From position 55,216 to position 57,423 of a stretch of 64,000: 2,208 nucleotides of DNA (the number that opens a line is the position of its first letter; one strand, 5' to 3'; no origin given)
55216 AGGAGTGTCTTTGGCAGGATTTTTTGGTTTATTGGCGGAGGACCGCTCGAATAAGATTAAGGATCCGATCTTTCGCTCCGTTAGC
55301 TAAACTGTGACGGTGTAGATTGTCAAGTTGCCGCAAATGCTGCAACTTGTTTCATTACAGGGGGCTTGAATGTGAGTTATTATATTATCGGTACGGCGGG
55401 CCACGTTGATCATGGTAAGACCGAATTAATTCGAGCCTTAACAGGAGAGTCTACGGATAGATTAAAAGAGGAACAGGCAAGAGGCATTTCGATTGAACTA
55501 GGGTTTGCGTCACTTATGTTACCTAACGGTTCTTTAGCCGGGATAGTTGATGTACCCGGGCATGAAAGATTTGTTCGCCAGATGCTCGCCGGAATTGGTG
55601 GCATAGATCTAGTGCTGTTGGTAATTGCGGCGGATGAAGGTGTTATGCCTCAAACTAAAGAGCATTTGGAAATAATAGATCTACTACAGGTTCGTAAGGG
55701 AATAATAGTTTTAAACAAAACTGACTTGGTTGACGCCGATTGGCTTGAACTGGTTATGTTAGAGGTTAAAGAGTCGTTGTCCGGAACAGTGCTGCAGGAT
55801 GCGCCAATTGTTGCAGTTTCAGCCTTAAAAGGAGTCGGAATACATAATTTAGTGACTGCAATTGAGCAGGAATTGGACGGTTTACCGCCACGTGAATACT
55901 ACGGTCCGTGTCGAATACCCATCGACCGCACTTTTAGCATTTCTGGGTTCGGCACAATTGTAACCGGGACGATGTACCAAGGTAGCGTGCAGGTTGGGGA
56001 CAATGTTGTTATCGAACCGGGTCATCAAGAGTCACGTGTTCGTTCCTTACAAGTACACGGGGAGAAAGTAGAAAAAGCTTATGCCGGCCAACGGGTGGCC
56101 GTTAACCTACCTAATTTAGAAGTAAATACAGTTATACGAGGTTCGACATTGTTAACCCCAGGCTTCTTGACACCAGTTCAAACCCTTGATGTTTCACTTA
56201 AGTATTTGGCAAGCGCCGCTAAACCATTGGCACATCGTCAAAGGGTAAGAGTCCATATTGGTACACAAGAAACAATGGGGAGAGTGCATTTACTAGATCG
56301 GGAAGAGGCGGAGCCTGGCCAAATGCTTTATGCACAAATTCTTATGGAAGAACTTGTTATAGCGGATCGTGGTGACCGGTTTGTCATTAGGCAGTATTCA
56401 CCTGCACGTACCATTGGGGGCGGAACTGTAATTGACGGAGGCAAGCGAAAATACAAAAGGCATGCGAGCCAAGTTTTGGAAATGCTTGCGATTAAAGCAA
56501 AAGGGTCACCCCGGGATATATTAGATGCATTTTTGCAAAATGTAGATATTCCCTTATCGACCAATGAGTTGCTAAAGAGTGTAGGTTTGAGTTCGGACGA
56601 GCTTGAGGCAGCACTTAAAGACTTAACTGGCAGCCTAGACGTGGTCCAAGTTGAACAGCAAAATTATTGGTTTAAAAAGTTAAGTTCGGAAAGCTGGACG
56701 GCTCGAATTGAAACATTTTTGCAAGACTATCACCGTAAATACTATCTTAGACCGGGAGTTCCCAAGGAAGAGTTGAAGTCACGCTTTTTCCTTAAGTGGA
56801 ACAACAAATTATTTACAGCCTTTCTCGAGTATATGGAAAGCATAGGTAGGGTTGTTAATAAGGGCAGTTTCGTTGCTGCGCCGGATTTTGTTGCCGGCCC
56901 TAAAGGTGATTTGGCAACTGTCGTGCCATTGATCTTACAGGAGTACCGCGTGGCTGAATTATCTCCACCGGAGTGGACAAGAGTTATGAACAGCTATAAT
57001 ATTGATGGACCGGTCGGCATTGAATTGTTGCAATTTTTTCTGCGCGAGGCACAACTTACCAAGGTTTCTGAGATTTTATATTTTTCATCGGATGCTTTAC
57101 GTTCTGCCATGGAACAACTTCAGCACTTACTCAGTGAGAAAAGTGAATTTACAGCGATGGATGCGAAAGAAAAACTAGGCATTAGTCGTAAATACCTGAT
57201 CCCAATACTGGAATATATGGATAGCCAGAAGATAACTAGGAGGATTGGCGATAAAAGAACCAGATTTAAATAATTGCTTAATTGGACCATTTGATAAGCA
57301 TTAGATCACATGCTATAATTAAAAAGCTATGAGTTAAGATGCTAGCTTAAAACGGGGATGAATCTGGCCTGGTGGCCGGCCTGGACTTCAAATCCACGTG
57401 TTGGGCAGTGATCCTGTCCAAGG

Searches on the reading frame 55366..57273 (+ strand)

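Call 64: search_protein_families(library=ncbifam, proteins=[window:55366-57273:+])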
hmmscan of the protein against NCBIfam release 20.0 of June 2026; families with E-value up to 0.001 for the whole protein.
window:55366-57273:+ (635 aa): 38 families (the best 25 are shown)
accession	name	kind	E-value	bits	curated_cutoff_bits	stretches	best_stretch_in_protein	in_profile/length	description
TIGR00475.1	selB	equivalog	2.4e-114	383.2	242.25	1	7-631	2-577/581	selenocysteine-specific translation elongation factor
NF003077.0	PRK04000.1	equivalog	1.6e-49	169.2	315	2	60-341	89-394/412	translation initiation factor IF-2 subunit gamma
TIGR03680.1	eif2g_arch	equivalog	1.6e-48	165.9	514.5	2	60-314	85-371/407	translation initiation factor IF-2 subunit gamma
NF009373.0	PRK12736.1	subfamily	1.7e-47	162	452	1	7-356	14-390/394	elongation factor Tu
NF000766.0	PRK00049.1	subfamily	7.1e-47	160.1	449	1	7-356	14-392/396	elongation factor Tu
NF009372.0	PRK12735.1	subfamily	8.5e-46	156.5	479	1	7-356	14-392/396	elongation factor Tu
TIGR00485.1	EF-Tu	equivalog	1.3e-43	149.2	522.4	1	7-355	14-389/394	elongation factor Tu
NF008969.0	PRK12317.1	subfamily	8.3e-40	136.6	502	1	31-260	61-305/426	elongation factor 1-alpha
TIGR00483.1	EF-1_alpha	equivalog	1.3e-31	109.5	540.1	1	30-260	60-306/427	translation elongation factor EF-1 subunit alpha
TIGR02034.1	CysN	subfamily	2.3e-26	92.8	336.1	2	31-159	56-185/406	sulfate adenylyltransferase, large subunit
NF003478.0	PRK05124.1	equivalog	1e-24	86.9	590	2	31-159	83-212/475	sulfate adenylyltransferase subunit CysN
NF004035.0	PRK05506.1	subfamily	2.2e-24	85.7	715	2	30-159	79-209/632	bifunctional sulfate adenylyltransferase subunit 1/adenylylsulfate kinase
TIGR00487.1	IF-2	equivalog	3.9e-23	82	424.4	1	7-244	89-323/587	translation initiation factor IF-2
TIGR00231.1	small_GTP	domain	5.9e-15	55.4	42.5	1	7-167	5-163/164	GTP-binding protein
NF009381.0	PRK12740.1-5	subfamily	4.2e-14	51.9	583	1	29-151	48-168/692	elongation factor G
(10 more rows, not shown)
